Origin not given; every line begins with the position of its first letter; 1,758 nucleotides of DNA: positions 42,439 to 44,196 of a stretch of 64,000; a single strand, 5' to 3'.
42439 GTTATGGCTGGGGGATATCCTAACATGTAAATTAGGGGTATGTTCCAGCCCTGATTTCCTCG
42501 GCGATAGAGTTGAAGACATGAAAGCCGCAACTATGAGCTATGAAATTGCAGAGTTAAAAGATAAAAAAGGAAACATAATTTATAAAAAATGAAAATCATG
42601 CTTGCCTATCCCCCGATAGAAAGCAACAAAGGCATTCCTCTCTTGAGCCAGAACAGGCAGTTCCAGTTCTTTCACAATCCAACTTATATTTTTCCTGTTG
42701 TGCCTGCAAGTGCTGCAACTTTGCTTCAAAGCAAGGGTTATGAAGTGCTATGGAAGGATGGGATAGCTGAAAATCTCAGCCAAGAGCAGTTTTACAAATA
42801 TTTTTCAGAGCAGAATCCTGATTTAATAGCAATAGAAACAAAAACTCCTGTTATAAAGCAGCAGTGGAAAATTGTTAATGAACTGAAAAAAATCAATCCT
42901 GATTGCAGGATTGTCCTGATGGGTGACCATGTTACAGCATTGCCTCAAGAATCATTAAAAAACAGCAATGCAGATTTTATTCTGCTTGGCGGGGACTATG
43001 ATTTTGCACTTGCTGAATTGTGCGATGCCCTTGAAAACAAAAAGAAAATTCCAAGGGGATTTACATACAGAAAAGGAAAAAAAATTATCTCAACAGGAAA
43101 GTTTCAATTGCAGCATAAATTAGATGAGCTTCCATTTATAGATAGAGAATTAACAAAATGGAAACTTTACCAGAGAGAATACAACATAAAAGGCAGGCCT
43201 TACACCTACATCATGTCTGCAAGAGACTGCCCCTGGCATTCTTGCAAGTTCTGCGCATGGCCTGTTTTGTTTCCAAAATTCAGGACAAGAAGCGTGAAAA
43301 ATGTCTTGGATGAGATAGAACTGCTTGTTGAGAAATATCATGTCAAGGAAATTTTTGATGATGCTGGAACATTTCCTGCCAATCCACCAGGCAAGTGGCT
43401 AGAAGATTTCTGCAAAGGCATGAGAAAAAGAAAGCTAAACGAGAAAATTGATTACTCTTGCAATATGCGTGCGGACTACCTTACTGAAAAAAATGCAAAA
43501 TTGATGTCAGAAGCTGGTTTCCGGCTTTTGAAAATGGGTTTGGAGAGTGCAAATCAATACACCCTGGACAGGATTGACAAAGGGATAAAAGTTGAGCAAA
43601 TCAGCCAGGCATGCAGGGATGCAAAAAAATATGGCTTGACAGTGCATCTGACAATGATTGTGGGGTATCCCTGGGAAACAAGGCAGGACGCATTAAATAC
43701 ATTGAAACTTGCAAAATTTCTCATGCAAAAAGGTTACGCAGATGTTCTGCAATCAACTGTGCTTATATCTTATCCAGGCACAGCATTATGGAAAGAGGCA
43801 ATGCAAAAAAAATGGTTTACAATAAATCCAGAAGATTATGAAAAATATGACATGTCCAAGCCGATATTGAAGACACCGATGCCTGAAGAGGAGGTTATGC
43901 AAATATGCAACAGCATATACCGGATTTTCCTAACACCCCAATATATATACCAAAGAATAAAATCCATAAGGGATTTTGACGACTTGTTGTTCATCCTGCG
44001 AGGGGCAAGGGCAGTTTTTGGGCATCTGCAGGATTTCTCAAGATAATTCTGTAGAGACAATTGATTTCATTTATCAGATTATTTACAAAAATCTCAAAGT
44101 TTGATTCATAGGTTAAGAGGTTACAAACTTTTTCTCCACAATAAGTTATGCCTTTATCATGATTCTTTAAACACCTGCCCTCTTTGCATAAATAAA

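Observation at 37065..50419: AglB-centred glycosylation island unusually rich in radical SAM enzymes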

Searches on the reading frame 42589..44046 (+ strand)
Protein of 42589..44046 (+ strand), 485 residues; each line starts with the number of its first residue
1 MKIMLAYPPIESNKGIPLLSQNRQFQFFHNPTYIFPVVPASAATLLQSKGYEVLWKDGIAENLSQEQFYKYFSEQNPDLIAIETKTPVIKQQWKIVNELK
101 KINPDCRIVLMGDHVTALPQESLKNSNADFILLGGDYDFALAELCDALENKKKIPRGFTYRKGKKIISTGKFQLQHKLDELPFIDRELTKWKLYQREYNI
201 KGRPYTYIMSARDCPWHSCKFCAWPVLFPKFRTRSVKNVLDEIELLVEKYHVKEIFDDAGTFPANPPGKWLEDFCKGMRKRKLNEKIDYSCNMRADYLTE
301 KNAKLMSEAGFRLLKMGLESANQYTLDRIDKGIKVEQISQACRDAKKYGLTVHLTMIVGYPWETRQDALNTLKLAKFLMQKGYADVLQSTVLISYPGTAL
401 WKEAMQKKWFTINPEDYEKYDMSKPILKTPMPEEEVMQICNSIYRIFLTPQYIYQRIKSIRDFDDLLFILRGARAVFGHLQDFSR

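Call 3: search_protein_families(library=pfam, proteins=[window:42589-44046:+], max_evalue=0.01)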
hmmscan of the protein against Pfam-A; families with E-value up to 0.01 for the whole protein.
window:42589-44046:+ (485 aa): 3 families
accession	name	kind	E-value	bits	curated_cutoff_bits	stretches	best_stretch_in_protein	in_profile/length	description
PF04055.27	Radical_SAM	-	3.5e-19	70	29.5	1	212-375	5-166/166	Radical SAM superfamily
PF02310.24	B12-binding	-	1.8e-08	34.6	32.1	1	42-134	20-111/121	B12 binding domain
PF25199.1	nSTAND_NTPase5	-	0.0062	16.8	34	0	42-110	62-130/145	Novel STAND NTPase 5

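Call 5: search_protein_families(library=ncbifam, proteins=[window:42589-44046:+], max_evalue=0.001)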
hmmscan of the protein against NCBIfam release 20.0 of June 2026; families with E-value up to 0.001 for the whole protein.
window:42589-44046:+ (485 aa): 28 families (the best 25 are shown)
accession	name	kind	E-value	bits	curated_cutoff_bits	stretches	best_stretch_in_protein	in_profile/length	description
TIGR03471.1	HpnJ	equivalog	2.7e-59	201.3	577.6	1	60-474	54-461/472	hopanoid biosynthesis associated radical SAM protein HpnJ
TIGR02026.1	BchE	equivalog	3e-43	148.4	481.35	1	42-453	28-433/497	magnesium-protoporphyrin IX monomethyl ester anaerobic oxidative cyclase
TIGR04479.1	bcpD_PhpK_rSAM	subfamily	1.3e-30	106.3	600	1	42-375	78-406/504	PhpK family radical SAM P-methyltransferase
TIGR04072.2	rSAM_ladder_B12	equivalog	6.1e-29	100.9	360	1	29-461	11-429/443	lipid biosynthesis B12-binding/radical SAM protein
NF050148.1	rSAM_ApyD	equivalog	1.4e-24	86.5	750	1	91-406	89-395/645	RiPP biosynthesis radical SAM protein ApyD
TIGR04013.1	B12_SAM_MJ_1487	hypoth_equivalog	2.1e-24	86.1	251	1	65-405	31-358/382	TIGR04013 family B12-binding domain/radical SAM domain-containing protein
TIGR04385.1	B12_rSAM_cofa1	equivalog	6.1e-23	81.7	450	1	96-371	90-357/438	B12 lower ligand biosynthesis radical SAM protein BzaD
TIGR04367.1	HpnR_B12_rSAM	equivalog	3.8e-22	78.5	650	1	46-437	32-402/490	hopanoid C-3 methylase HpnR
TIGR03975.1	rSAM_ocin_1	subfamily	3.6e-21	75.3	281.85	1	95-370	147-422/606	RiPP maturation radical SAM C-methyltransferase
TIGR04014.1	B12_SAM_MJ_0865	equivalog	1.1e-20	73.9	360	1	94-405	56-359/434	methyl-coenzyme M reductase glutamine C-methyltransferase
NF040546.1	rSAM_CUAEP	equivalog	4.1e-20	71.9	500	1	36-459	13-423/468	CUAEP/CCAEP-tail radical SAM (seleno)protein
NF040542.1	rSAM_RCCLKC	equivalog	2.2e-18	66.6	450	1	36-388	13-357/423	arsinothricin biosynthesis radical SAM protein ArsL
NF033070.1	rSAM_AprD4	equivalog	6.7e-15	54.9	500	1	178-421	170-407/456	AprD4 family radical SAM diol-dehydratase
NF038361.1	rSAM_Sden_1168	equivalog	7.1e-15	54.5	575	1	62-411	126-480/560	Sden_1168 family B12-binding radical SAM P-methyltransferase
TIGR04295.1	B12_rSAM_oligo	hypoth_equivalog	1e-14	54.1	400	1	36-347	25-332/422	TIGR04295 family B12-binding domain-containing radical SAM protein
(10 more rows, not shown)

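Call 20: search_solved_structures(query=window:42589-44046:+, max_evalue=0.001)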
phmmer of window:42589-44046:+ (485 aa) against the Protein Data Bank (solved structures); distinct sequences matched with E-value up to 0.001: 3.
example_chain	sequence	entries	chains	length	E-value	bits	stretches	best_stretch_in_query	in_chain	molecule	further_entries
9ccb_A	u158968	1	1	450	2.2e-11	46.4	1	197-402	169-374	Radical SAM core domain-containing protein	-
6fd2_B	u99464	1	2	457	7.6e-10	41.3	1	206-411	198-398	Putative apramycin biosynthetic oxidoreductase 4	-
4jc0_A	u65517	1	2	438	5.8e-05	25.2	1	193-369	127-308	Ribosomal protein S12 methylthiotransferase RimO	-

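Call 40: search_dna_similar(query=window:42589-44046:+, collection=plasmids, mode=protein, max_evalue=1e-10, max_rows=30)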
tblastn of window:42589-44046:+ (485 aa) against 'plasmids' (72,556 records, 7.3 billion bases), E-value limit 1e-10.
Records with a match: 62; places in all: 67; records where one place covers at least 80% of the query: 33.
Best place of each record, by identity: <60% 62.
By first word of the organism name: Mycetohabitans 9; Streptomyces 8; Clostridium 4; Paraburkholderia 4; Lawsonia 3; Caballeronia 3; Burkholderia 3; Sinorhizobium 3; Solidesulfovibrio 2; Skermanella 2; and 18 more.
By predicted mobility (MOB-suite, as given by PLSDB): non-mobilizable 37; mobilizable 19; conjugative 6.
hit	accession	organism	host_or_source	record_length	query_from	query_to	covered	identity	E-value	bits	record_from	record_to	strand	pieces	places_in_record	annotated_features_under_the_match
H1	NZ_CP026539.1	Solidesulfovibrio carbinolicus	-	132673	43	478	90%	28.9%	5e-44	173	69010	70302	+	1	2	radical SAM protein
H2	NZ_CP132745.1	Mycetohabitans endofungorum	-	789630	23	460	90%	28.0%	9e-33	140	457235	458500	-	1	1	hpnJ: hopanoid biosynthesis associated radical SAM protein HpnJ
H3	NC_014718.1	Mycetohabitans rhizoxinica HKI 454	-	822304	23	460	90%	27.8%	3e-32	138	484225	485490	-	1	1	hpnJ: hopanoid biosynthesis associated radical SAM protein HpnJ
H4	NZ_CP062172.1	Mycetohabitans rhizoxinica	Rhizopus microsporus,bacterial ...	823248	23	460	90%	27.8%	3e-32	138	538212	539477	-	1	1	hpnJ: hopanoid biosynthesis associated radical SAM protein HpnJ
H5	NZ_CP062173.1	Mycetohabitans rhizoxinica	Rhizopus microsporus,bacterial ...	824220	23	460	90%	27.8%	6e-32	137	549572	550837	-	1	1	hpnJ: hopanoid biosynthesis associated radical SAM protein HpnJ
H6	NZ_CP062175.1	Mycetohabitans rhizoxinica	Rhizopus microsporus,bacterial culture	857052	23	460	90%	27.8%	6e-32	137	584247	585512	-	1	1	hpnJ: hopanoid biosynthesis associated radical SAM protein HpnJ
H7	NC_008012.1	Lawsonia intracellularis PHE/MN1-00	Sus scrofa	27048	32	462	89%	28.2%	5e-42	167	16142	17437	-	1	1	radical SAM protein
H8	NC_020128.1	Lawsonia intracellularis N343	-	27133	32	462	89%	28.2%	5e-42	167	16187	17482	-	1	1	radical SAM protein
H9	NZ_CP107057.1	Lawsonia intracellularis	-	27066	32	462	89%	28.2%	5e-42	167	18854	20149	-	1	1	radical SAM protein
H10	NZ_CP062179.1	Mycetohabitans endofungorum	Rhizopus microsporus,bacterial ...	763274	23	460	90%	27.5%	7e-32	137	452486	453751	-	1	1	hpnJ: hopanoid biosynthesis associated radical SAM protein HpnJ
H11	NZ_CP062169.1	Mycetohabitans endofungorum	Rhizopus microsporus,bacterial ...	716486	23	460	90%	27.5%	7e-32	137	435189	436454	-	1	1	hpnJ: hopanoid biosynthesis associated radical SAM protein HpnJ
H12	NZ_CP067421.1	Skermanella sp. TT6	Homo sapiens,single cell,skin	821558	39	455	86%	27.5%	1e-26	121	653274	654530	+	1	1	bchE: magnesium-protoporphyrin IX monomethyl ester anaerobic oxidative ...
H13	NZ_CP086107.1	Skermanella mucosa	single cell,crude oil contaminated ...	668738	39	455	86%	27.5%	7e-26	119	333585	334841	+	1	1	bchE: magnesium-protoporphyrin IX monomethyl ester anaerobic oxidative ...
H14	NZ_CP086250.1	Clostridium estertheticum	single colony,beef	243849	43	429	80%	29.0%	6e-32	137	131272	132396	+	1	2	radical SAM protein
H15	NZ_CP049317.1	Caballeronia sp. SBC2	whole organism,soil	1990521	23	413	81%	28.6%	3e-33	141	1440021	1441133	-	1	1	none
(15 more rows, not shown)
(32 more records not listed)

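Call 41: get_annotated_region(hit=H3, flank=6000)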
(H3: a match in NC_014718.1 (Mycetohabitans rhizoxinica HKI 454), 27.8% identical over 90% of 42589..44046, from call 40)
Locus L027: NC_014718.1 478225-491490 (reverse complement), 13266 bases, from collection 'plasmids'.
description: Mycetohabitans rhizoxinica HKI 454 plasmid pBRH01, complete sequence
organism: Mycetohabitans rhizoxinica HKI 454 (NCBI taxid 882378)
taxonomy: Bacteria; Pseudomonadota; Betaproteobacteria; Burkholderiales; Burkholderiaceae; Mycetohabitans; Mycetohabitans rhizoxinica; Mycetohabitans rhizoxinica HKI 454
host: -; source: -; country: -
typing (MOB-suite, as given by PLSDB): non-mobilizable
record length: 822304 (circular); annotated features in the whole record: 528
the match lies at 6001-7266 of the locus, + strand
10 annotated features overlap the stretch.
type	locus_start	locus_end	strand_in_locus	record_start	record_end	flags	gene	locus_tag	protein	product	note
CDS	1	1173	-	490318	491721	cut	-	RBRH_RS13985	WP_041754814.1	TfuA-like protein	-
CDS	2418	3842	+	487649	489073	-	-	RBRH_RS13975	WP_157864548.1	F-box domain-containing protein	-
CDS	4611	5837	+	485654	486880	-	hpnI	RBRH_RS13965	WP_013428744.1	bacteriohopanetetrol glucosamine biosynthesis glycosyltransferase HpnI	-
CDS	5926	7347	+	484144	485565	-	hpnJ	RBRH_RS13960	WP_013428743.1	hopanoid biosynthesis associated radical SAM protein HpnJ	-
CDS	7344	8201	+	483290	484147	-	hpnK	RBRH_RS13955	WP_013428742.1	hopanoid biosynthesis-associated protein HpnK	GO:0005975 - carbohydrate metabolic process [Evidence IEA]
CDS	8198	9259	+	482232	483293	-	-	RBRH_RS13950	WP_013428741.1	lysylphosphatidylglycerol synthase domain-containing protein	-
CDS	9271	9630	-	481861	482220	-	-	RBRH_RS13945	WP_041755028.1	DUF3564 domain-containing protein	-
CDS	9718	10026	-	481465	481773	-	-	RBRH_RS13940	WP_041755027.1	DUF1488 domain-containing protein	-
CDS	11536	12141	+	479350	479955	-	-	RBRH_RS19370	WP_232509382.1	hypothetical protein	-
CDS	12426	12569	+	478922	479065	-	-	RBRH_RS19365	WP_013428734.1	hypothetical protein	-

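Call 42: get_annotated_region(hit=H1, flank=9000)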
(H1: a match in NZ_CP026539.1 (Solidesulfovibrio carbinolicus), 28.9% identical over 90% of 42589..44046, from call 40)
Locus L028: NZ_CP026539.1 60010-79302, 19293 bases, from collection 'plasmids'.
description: Solidesulfovibrio carbinolicus strain DSM 3852 plasmid pDCAR1, complete sequence
organism: Solidesulfovibrio carbinolicus (NCBI taxid 296842)
taxonomy: Bacteria; Thermodesulfobacteriota; Desulfovibrionia; Desulfovibrionales; Desulfovibrionaceae; Solidesulfovibrio; Solidesulfovibrio carbinolicus
host: -; source: -; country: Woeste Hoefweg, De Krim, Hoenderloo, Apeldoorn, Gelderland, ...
typing (MOB-suite, as given by PLSDB): non-mobilizable
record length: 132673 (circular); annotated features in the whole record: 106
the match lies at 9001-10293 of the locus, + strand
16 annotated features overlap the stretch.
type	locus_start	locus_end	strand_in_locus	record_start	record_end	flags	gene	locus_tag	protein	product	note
CDS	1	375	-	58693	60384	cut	-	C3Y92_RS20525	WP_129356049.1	SGNH/GDSL hydrolase family protein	-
CDS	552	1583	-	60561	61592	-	-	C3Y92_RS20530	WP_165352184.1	IS5 family transposase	-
CDS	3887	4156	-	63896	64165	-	-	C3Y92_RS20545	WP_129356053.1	TraK family protein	-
CDS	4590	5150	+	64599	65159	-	-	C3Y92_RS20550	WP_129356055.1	recombinase family protein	GO:0006310 - DNA recombination [Evidence IEA]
CDS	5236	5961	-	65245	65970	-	-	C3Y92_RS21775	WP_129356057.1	DapH/DapD/GlmU-related protein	-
CDS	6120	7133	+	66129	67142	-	-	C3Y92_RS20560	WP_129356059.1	NAD-dependent epimerase/dehydratase family protein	-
CDS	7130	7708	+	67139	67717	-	-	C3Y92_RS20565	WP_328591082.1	acyltransferase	-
CDS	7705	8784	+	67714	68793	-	-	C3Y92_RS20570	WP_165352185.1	glycosyltransferase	-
CDS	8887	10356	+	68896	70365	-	-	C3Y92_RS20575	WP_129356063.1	radical SAM protein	-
CDS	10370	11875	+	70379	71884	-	-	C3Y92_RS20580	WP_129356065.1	hypothetical protein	-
CDS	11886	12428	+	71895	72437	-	-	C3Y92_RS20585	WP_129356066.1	hypothetical protein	-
CDS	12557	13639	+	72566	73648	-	-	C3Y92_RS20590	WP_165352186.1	sialate O-acetylesterase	-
CDS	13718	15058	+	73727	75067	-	-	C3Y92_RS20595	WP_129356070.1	hypothetical protein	-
CDS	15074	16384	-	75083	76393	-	-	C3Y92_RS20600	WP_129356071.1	DUF4910 domain-containing protein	-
CDS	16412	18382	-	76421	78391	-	-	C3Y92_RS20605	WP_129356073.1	hypothetical protein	-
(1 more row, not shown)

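Call 43: get_annotated_region(hit=H7, flank=9000)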
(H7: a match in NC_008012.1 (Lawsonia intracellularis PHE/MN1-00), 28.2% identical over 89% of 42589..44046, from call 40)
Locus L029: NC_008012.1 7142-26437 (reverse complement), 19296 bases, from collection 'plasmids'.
description: Lawsonia intracellularis PHE/MN1-00 plasmid 1, complete sequence
organism: Lawsonia intracellularis PHE/MN1-00 (NCBI taxid 363253)
taxonomy: Bacteria; Thermodesulfobacteriota; Desulfovibrionia; Desulfovibrionales; Desulfovibrionaceae; Lawsonia; Lawsonia intracellularis; Lawsonia intracellularis PHE/MN1-00
host: -; source: Sus scrofa; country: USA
typing (MOB-suite, as given by PLSDB): non-mobilizable; replicon rep_cluster_1701
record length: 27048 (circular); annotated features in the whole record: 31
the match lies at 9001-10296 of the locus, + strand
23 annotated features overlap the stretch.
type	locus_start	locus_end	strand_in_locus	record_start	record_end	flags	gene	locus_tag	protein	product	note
CDS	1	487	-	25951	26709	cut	-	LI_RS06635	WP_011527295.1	ParA family protein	-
CDS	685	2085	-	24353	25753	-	-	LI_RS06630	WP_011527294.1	DUF2142 domain-containing protein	-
CDS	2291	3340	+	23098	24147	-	-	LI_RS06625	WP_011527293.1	hypothetical protein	-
CDS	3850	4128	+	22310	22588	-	-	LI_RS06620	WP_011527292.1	type II toxin-antitoxin system Phd/YefM family antitoxin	-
CDS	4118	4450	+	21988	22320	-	-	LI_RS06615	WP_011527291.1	type II toxin-antitoxin system RelE/ParE family toxin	GO:0030541 - plasmid partitioning [Evidence IEA]; GO:0051290 - protein heterotetramerization [Evidence IEA]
CDS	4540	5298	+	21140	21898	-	-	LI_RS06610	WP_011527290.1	glycosyltransferase family 2 protein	-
CDS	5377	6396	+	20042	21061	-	galE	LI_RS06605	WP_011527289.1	UDP-glucose 4-epimerase GalE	GO:0006012 - galactose metabolic process [Evidence IEA]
CDS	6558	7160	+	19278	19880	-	-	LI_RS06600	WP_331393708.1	glycosyltransferase family 2 protein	-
CDS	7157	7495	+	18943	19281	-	-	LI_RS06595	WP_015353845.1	DUF2304 family protein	-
CDS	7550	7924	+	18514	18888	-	-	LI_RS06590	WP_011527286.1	DUF2304 domain-containing protein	-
CDS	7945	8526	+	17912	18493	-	-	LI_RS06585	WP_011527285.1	SIS domain-containing protein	-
CDS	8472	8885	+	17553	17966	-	-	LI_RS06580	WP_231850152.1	hypothetical protein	-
CDS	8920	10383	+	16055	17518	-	-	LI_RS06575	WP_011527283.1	radical SAM protein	-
CDS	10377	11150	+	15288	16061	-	-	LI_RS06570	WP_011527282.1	class I SAM-dependent methyltransferase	-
CDS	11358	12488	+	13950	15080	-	-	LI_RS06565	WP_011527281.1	radical SAM protein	-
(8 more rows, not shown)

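Call 45: get_annotated_region(hit=H12, flank=300)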
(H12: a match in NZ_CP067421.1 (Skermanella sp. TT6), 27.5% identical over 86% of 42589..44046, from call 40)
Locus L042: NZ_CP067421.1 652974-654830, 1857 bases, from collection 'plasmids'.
description: Skermanella sp. TT6 plasmid pTT6-1, complete sequence
organism: Skermanella sp. TT6 (NCBI taxid 2775420)
taxonomy: Bacteria; Pseudomonadota; Alphaproteobacteria; Rhodospirillales; Azospirillaceae; Skermanella; Skermanella sp. TT6
host: -; source: Homo sapiens,single cell,skin; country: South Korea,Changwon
typing (MOB-suite, as given by PLSDB): mobilizable; relaxase MOBP
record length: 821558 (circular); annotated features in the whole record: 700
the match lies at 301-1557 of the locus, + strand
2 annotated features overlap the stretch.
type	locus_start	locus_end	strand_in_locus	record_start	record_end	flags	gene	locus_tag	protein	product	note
CDS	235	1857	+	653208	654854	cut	bchE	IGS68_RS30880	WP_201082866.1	magnesium-protoporphyrin IX monomethyl ester anaerobic oxidative cyclase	-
CDS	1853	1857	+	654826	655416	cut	bchJ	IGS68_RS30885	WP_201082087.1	bacteriochlorophyll 4-vinyl reductase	GO:0015995 - chlorophyll biosynthetic process [Evidence IEA]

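Call 58: find_homologous_proteins(query=window:42589-44046:+, max_evalue=1e-10)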
Query window:42589-44046:+ (485 aa): 4454 proteins with E <= 1e-10 among 8000 candidates; the best 120 are listed.
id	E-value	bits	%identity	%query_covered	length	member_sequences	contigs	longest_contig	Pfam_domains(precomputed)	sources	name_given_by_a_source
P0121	3.7e-288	974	84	100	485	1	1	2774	PF04055.28,PF02310.25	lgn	-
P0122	5.1e-287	970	83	100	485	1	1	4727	PF04055.28,PF02310.25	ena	-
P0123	5.5e-277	937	80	99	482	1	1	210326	PF04055.28,PF02310.25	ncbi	-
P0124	9.0e-277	937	80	100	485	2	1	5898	PF04055.28,PF02310.25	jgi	jgi:radical SAM superfamily enzyme YgiQ (UPF0313 family)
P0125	2.5e-276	935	81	100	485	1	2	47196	PF04055.28,PF02310.25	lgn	-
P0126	3.5e-274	928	80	100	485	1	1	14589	PF04055.28,PF02310.25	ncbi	-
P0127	9.5e-274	927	80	99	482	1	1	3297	PF04055.28,PF02310.25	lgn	-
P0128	4.4e-272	921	79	99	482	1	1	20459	PF04055.28,PF02310.25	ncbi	-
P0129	4.5e-268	908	77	100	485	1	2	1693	PF04055.28,PF02310.25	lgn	-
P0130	1.7e-265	899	77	100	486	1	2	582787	PF04055.28,PF02310.25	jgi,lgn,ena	-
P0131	8.0e-263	891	76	100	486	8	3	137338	PF04055.28,PF02310.25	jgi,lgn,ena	-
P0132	2.3e-260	882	75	100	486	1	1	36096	PF04055.28,PF02310.25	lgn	-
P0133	5.8e-260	881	76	100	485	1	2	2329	PF04055.28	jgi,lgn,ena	-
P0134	1.9e-256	870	75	100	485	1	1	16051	PF04055.28,PF02310.25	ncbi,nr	ncbi:radical SAM protein [Candidatus Pacearchaeota archaeon]|nr:radical SAM protein [Candidatus Pace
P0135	4.5e-255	865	74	100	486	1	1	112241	PF04055.28,PF02310.25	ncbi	ncbi:MAG: radical SAM protein [archaeon]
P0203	4.0e-202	690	60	100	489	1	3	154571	PF04055.28,PF02310.25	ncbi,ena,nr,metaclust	ncbi:hypothetical protein A3K82_03315 [Candidatus Pacearchaeota archaeon RBG_19FT_COMBO_34_9]|nr:MAG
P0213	2.3e-201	688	61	100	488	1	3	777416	PF04055.28,PF02310.25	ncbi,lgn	-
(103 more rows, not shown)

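Call 59: find_encoding_contigs(protein=P0213, flank=9000, max_places=1)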
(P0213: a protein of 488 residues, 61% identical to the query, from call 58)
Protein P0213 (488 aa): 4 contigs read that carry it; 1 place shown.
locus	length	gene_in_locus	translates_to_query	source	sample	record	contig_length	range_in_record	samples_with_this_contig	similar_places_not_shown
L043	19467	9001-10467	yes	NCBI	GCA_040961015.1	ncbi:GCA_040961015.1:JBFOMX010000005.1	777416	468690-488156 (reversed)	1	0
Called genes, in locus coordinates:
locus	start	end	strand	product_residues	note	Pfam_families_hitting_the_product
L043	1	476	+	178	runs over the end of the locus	PF01956:EMC3_TMCO1, PF04977:DivIC (weak)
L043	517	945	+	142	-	PF02996:Prefoldin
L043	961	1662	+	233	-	PF01370:Epimerase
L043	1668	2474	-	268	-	PF01008:IF-2B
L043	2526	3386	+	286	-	PF01944:SpoIIM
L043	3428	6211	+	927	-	PF02516:STT3, PF21436:STT3-PglB_core (weak)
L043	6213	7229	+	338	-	PF00953:Glycos_transf_4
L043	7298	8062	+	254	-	PF00535:Glycos_transf_2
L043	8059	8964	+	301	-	PF13641:Glyco_tranf_2_3, PF00535:Glycos_transf_2, PF13632:Glyco_trans_2_3 (faint)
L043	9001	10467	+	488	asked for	PF02310:B12-binding, PF04055:Radical_SAM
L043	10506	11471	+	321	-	PF03706:LPG_synthase_TM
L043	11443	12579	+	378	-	-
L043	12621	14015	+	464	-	PF02310:B12-binding, PF04055:Radical_SAM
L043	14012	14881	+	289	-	PF01663:Phosphodiest (weak)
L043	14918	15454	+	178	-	PF13489:Methyltransf_23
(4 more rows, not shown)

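Call 60: find_encoding_contigs(protein=P0203, flank=9000, max_places=1)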
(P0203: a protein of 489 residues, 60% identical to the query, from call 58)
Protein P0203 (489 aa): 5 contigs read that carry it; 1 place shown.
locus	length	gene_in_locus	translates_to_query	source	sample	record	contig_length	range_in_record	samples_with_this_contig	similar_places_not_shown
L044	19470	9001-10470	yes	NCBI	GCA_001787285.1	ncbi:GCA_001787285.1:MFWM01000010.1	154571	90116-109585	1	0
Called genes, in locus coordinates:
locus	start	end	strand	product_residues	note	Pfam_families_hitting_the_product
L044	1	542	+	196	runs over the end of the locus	PF01956:EMC3_TMCO1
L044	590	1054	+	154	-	PF02996:Prefoldin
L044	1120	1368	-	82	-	PF05016:ParE_toxin, PF15781:ParE-like_toxin (weak)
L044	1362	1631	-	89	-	PF04014:MazE_antitoxin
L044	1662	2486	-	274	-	PF01008:IF-2B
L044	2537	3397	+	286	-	PF01944:SpoIIM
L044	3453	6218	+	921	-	PF02516:STT3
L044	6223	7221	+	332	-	PF00953:Glycos_transf_4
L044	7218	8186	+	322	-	PF03706:LPG_synthase_TM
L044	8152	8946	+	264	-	PF00535:Glycos_transf_2, PF13641:Glyco_tranf_2_3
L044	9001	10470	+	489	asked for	PF02310:B12-binding, PF04055:Radical_SAM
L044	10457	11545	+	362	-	PF04055:Radical_SAM, PF13186:SPASM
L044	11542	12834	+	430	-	-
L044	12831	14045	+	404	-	PF01663:Phosphodiest, PF01676:Metalloenzyme (weak)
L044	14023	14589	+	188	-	-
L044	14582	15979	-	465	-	PF02310:B12-binding, PF04055:Radical_SAM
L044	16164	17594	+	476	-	PF02310:B12-binding, PF13353:Fer4_12 (faint), PF04055:Radical_SAM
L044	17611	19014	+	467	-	PF02310:B12-binding, PF04055:Radical_SAM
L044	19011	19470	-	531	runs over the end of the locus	PF13231:PMT_2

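Call 82: search_protein_families(library=pfam, proteins=[L044:10457-11545:+], max_evalue=0.001)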
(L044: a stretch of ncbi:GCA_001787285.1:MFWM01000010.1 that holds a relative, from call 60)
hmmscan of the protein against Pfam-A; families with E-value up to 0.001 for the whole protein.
L044:10457-11545:+ (362 aa): 2 families
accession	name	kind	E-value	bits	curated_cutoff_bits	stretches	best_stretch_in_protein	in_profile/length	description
PF04055.27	Radical_SAM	-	6e-26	92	29.5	1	31-192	3-166/166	Radical SAM superfamily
PF13186.11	SPASM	-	4.4e-11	43.3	21.5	1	268-329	1-66/67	Iron-sulfur cluster-binding domain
